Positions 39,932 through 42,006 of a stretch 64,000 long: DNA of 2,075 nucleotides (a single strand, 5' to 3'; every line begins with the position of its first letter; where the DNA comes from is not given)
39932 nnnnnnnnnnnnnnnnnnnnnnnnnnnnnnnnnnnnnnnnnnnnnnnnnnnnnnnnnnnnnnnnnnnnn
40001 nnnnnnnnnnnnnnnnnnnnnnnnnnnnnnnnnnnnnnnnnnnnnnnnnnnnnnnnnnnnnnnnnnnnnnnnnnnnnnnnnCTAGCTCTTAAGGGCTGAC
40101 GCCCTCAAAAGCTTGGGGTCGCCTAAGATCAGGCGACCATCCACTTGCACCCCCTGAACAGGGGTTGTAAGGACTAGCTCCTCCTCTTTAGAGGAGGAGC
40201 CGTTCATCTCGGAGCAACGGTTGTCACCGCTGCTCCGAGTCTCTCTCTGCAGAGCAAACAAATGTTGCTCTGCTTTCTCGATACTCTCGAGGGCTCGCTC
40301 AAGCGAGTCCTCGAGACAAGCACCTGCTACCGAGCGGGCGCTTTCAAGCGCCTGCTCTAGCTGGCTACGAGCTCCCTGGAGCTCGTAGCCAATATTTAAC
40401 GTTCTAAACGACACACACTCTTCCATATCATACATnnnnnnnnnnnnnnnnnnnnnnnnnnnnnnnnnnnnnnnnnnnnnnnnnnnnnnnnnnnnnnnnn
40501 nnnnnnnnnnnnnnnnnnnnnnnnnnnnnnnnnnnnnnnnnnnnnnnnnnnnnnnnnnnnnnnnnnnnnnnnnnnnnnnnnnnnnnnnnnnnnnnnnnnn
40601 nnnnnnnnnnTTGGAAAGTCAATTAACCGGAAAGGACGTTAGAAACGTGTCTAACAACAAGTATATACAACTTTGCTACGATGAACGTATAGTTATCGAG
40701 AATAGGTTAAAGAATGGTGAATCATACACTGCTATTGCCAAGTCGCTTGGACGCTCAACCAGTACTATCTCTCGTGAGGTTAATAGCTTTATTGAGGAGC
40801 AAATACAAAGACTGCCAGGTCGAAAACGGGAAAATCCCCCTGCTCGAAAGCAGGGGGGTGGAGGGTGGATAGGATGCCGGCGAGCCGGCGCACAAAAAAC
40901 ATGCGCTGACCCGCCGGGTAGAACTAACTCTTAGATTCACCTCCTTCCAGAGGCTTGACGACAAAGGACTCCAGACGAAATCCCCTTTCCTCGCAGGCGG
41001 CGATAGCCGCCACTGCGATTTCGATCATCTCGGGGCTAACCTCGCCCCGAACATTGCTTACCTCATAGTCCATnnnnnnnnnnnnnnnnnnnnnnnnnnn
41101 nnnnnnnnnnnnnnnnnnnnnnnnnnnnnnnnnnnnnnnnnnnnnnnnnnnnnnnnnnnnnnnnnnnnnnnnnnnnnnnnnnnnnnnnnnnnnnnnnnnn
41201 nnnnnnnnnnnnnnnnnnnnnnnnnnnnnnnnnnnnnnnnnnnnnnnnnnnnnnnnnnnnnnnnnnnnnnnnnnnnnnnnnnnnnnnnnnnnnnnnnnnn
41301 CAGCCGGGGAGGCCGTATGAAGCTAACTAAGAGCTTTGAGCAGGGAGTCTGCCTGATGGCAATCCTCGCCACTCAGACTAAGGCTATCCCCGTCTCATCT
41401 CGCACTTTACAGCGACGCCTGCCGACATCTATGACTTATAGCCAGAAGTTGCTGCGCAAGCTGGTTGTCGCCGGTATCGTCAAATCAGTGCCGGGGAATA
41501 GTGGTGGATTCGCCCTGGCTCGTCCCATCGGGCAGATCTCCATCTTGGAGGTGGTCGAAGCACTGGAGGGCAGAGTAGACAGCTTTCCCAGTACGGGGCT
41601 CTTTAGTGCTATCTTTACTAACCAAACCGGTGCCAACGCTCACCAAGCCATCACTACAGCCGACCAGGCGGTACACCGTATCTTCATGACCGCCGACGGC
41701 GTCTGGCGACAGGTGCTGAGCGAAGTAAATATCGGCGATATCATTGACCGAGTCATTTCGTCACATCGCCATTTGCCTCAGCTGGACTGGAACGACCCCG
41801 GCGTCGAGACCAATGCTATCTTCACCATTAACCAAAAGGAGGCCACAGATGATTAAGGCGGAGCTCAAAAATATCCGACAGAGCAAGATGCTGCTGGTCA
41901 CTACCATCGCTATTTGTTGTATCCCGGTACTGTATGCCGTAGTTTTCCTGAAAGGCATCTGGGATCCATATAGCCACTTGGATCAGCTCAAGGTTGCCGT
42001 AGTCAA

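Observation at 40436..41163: Conserved promoter plus covarying 5'-UTR hairpin shared by unrelated small ORFs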

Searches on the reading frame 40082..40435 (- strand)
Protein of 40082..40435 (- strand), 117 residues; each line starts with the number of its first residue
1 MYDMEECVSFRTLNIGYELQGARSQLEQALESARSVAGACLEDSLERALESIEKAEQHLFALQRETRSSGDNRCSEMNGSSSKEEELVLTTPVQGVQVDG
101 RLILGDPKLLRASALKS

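Call 23: search_protein_families(library=pfam, max_evalue=1, proteins=[window:40085-40435:-])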
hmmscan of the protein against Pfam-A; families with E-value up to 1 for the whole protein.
seq(117 aa): 3 families
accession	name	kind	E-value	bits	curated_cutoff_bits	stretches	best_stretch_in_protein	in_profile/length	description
PF08647.16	BRE1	-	0.034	14.7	27.9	1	39-88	27-75/95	BRE1 E3 ubiquitin ligase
PF02646.22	RmuC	-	0.047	13.2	26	1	20-70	50-100/291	RmuC family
PF13374.12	TPR_10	-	0.29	11.7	27.5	0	17-38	16-37/42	Tetratricopeptide repeat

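Call 24: search_protein_families(library=phrogs, max_evalue=0.1, proteins=[window:40085-40435:-])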
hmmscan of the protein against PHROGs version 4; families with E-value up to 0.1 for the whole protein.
seq(117 aa): 0 families
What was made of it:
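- Closest known: Phage 'morons' and similar autonomous promoter-gene-terminator units. Different: There are no PHROG hits (call 24).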

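Call 36: find_homologous_proteins(query=window:40082-40435:-, max_evalue=0.01)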
Query window:40082-40435:- (117 aa): 183 proteins with E <= 0.01 among 213 candidates; the best 120 are listed.
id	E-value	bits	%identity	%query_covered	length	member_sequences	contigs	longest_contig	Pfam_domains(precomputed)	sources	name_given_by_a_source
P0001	1.4e-65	236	98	100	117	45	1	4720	-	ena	-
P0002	2.1e-59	216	91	100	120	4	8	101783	-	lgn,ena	-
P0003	5.2e-59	215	91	100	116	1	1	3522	-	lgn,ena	-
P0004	9.2e-59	214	90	100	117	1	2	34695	-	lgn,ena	-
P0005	1.4e-58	213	90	100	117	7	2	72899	-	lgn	-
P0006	1.4e-58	213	90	100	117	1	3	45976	-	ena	-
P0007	1.4e-56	207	87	100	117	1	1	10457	-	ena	-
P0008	3.1e-56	206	87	100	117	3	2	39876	-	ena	-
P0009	5.4e-56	205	87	100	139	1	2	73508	-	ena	-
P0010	6.2e-54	198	87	100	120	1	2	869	-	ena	-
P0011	1.6e-53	197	84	100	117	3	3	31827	-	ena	-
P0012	4.1e-53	196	85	100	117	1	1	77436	-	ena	-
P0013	4.2e-53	196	85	100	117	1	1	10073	-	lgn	-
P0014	1.4e-52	194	89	100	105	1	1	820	-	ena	-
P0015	7.0e-52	192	81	100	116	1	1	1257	-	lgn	-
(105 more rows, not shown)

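Call 51: search_protein_families(library=ncbifam, max_evalue=0.1, proteins=[window:40085-40435:-])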
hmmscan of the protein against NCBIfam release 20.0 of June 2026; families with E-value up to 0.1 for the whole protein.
seq(117 aa): 1 family
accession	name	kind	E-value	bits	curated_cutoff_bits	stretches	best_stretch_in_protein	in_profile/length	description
NF004411.0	PRK05759.1-2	equivalog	0.094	12.8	131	0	18-58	53-93/156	F0F1 ATP synthase subunit B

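Call 52: search_protein_families(library=padloc, max_evalue=0.1, proteins=[window:40085-40435:-])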
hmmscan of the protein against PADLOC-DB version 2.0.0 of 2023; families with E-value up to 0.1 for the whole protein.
seq(117 aa): 1 family
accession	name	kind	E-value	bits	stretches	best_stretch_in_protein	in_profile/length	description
PDLC04231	IetA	-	0.041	11.7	1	23-94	23-93/262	-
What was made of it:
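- Tried and rejected: Protein families: Pfam, PHROGs, NCBIfam and PADLOC gave no significant family for the B, C or E proteins (calls 23, 24, 51, 52).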

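Call 68: predict_structure(alignment_id=A5)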
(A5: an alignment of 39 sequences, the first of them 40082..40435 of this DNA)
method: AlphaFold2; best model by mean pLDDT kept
length: 117 residues; sequences in the alignment: 39
mean_pLDDT: 73.5   pTM: 0.28
mean pLDDT of the five models: 73.5, 70.1, 68.5, 68.6, 65.0
residues with pLDDT >= 90: 10; 70-90: 67; 50-70: 25; < 50: 15
segments of 3 or more residues with pLDDT < 50: 1-3, 70-80
pLDDT, mean of each block of 10 residues (from residue 1): 54 78 87 71 78 90 66 45 67 88 87 70
secondary structure, 60 per line:
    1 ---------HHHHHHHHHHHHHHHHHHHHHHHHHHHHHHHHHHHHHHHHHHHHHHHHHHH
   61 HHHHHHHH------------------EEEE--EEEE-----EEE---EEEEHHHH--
elements in order: H10-68 E87-90 E93-96 E102-104 E108-111 H112-115

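Call 71: fold_search(model_id=the predicted structure, library=pdb)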
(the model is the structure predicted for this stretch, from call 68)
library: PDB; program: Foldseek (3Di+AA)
matches with E <= 10: 32; with E <= 0.001: 0
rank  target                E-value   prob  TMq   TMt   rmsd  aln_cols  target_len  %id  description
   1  8ayh_A                1.6e+00  0.28  0.18  0.03  12.4        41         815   12  Structure of Complement C5 in Complex with small molecule inhibitor and CVF (released 2022-12-21)
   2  7ad6_A                1.6e+00  0.28  0.18  0.03  12.5        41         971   12  Crystal structure of human complement C5 in complex with the K92 bovine knob domain peptide. (released 2021-03-10)
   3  8coe_A                1.6e+00  0.25  0.18  0.03  12.6        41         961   12  complement C5 in complex with the LCP0195 nanobody (released 2024-01-03)
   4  7ege_A                1.8e+00  0.13  0.18  0.05  16.8        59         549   17  TFIID in canonical conformation (released 2021-05-12)
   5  7egb_A                1.8e+00  0.13  0.18  0.05  16.8        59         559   17  TFIID-based holo PIC on SCP promoter (released 2021-05-05)
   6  5hcc_A                2.0e+00  0.23  0.18  0.03  12.5        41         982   12  Ternary complex of human Complement C5 with Ornithodoros moubata OmCI and Dermacentor andersoni RaCI3. (released 2016-03-30)
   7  7op0_A                2.2e+00  0.21  0.18  0.03  12.3        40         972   12  Crystal structure of complement C5 in complex with chemically synthesized K92 knob domain. (released 2022-04-06)
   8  5hcd_A                2.4e+00  0.20  0.18  0.03  12.5        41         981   12  Ternary complex of human Complement C5 with Ornithodoros moubata OmCI and Rhipicephalus microplus RaCI2 (released 2016-03-30)
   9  7ad7_A                2.6e+00  0.18  0.18  0.03  12.5        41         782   12  Crystal structure of human complement C5 in complex with the K8 bovine knob domain peptide. (released 2021-03-10)
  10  8cml_B                2.8e+00  0.18  0.18  0.03  12.5        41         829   12  Cryo-EM structure of complement C5 in complex with nanobodies UNbC5-1 and UNbC5-2 (released 2023-09-27)
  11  6rqj_A                3.8e+00  0.14  0.18  0.03  12.4        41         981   12  Structure of human complement C5 complexed with tick inhibitors OmCI, RaCI1 and CirpT1 (released 2020-01-08)
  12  5tuv_A                3.8e+00  0.08  0.26  0.28  17.4       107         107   12  Crystal structure of the E2F5-DP1-p107 ternary complex (released 2017-05-03)
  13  7edx_Q                4.3e+00  0.04  0.17  0.17  21.5       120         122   14  p53-bound TFIID-based core PIC on HDM2 promoter (released 2021-05-05)
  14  9ltz_S                5.3e+00  0.06  0.14  0.03   3.5        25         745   28  protein structure of DDB1-DDA1-DET1-Ube2e2 complex (released 2026-01-28)
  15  4bqq_B                5.3e+00  0.05  0.14  0.06  12.5        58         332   16  Protein crystal structure of the N-terminal and recombinase domains of the Streptomyces temperate phage serine recombi (released 2013-06-12)
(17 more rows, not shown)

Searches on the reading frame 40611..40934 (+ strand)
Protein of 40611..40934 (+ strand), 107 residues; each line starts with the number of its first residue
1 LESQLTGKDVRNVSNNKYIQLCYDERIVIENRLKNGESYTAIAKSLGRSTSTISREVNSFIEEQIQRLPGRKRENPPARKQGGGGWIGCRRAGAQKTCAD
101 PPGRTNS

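Call 23: search_protein_families(library=pfam, max_evalue=1, proteins=[window:40611-40934:+])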
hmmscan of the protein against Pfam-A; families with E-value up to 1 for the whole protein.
window:40611-40934:+ (107 aa): 13 families
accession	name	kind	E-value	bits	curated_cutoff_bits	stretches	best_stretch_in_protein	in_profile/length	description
PF13936.12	HTH_38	-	3.9e-14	52.5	27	1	17-57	1-41/44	Helix-turn-helix domain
PF13384.12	HTH_23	-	2.1e-05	24.6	24.6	1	32-65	13-46/50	Homeodomain-like domain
PF13551.12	HTH_29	-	0.00024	21.6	28.1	1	32-78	7-54/64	Winged helix-turn helix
PF01371.25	Trp_repressor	-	0.0021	18.5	27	1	28-59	41-72/88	Trp repressor protein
PF13730.12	HTH_36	-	0.0086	16.3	25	1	34-59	20-48/55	Helix-turn-helix domain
PF13518.12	HTH_28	-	0.017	15.6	25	1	31-63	7-42/52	Helix-turn-helix domain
PF04545.22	Sigma70_r4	-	0.025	14.5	24.1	1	24-55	8-39/50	Sigma-70, region 4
PF25787.1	HTH_SB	-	0.028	14.6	43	1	26-54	12-40/53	Sleeping Beauty transposase HTH domain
PF25212.1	HVO_A0114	-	0.075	13.3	27.6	1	36-65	36-65/84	HVO_A0114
PF18024.7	HTH_50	-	0.081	13.1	27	1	25-58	12-45/50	Helix-turn-helix domain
PF04218.19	CENP-B_N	-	0.1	12.7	21.2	1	19-57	5-43/53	CENP-B N-terminal DNA-binding domain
PF08281.18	Sigma70_r4_2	-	0.12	12.5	25.7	1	25-55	15-45/54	Sigma-70, region 4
PF13545.12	HTH_Crp_2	-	0.17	12.3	27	1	38-67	24-53/70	Crp-like helix-turn-helix domain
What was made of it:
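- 40659..40782 (+): IS30-type HTH_38 fragment inserted between cassettes C and B. It is not part of the leader. Call 23 (E = 3.9e-14).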

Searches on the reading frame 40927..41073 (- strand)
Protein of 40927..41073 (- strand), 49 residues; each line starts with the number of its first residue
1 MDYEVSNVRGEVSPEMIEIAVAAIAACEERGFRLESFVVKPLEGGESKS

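Call 23: search_protein_families(library=pfam, max_evalue=1, proteins=[window:40927-41073:-])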
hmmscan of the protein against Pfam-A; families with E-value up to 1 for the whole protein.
seq(49 aa): 0 families

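Call 24: search_protein_families(library=phrogs, max_evalue=0.1, proteins=[window:40927-41073:-])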
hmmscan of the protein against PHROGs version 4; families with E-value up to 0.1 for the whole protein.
seq(49 aa): 0 families

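Call 51: search_protein_families(library=ncbifam, max_evalue=0.1, proteins=[window:40927-41073:-])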
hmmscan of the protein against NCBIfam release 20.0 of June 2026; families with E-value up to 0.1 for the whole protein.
seq(49 aa): 0 families

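Call 52: search_protein_families(library=padloc, max_evalue=0.1, proteins=[window:40927-41073:-])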
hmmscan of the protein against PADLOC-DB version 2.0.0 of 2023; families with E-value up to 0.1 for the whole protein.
seq(49 aa): 0 families

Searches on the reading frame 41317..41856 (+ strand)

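Call 23: search_protein_families(library=pfam, max_evalue=1, proteins=[window:41317-41856:+])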
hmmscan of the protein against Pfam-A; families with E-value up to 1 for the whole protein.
window:41317-41856:+ (179 aa): 2 families
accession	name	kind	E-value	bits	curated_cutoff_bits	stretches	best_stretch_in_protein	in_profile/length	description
PF02082.26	Rrf2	-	1.5e-24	87.1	30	1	3-144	1-131/132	Iron-dependent Transcriptional regulator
PF09436.16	DUF2016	-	0.089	13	24.3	1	111-135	21-45/74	Domain of unknown function (DUF2016)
